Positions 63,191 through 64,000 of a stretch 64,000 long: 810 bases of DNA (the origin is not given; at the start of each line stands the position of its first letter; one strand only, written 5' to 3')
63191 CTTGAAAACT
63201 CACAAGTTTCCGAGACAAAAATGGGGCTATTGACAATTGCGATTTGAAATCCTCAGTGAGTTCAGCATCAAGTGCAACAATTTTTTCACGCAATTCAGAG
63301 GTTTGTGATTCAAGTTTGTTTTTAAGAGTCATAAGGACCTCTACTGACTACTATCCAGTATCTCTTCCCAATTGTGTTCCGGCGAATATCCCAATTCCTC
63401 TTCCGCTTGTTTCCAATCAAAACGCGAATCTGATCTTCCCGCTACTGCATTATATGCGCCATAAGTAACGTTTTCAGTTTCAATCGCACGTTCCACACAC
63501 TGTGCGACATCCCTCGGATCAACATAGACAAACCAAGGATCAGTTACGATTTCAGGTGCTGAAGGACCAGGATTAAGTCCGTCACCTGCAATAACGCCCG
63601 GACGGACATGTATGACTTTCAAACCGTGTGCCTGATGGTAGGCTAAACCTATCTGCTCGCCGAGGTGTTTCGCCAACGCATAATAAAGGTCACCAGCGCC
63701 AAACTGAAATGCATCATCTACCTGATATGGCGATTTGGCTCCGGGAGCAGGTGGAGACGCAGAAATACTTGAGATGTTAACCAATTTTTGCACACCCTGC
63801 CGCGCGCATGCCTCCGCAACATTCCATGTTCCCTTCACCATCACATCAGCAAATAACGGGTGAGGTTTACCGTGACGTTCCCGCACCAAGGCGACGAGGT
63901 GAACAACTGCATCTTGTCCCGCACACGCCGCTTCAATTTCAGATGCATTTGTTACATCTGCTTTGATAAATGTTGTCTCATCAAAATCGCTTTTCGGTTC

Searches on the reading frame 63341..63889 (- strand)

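Call 57: search_protein_families(library=pfam, proteins=[window:63341-63889:-], max_evalue=0.001)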
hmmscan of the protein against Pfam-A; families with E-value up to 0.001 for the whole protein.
window:63341-63889:- (182 aa): 5 families
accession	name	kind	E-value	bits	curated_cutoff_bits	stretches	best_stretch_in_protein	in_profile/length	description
PF01370.27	Epimerase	-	7.3e-13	48.9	20.9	1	13-110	87-181/240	NAD dependent epimerase/dehydratase family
PF01073.25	3Beta_HSD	-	8.4e-05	22.2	22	1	13-48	88-123/280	3-beta hydroxysteroid dehydrogenase/isomerase family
PF07993.18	NAD_binding_4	-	0.00011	21.8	20.1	1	14-106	109-210/258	Male sterility protein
PF13460.12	NAD_binding_10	-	0.00083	19.7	27.2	0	19-104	76-150/184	NAD(P)H-binding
PF16363.11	GDP_Man_Dehyd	-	0.0009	19.2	27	0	12-95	97-178/332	GDP-mannose 4,6 dehydratase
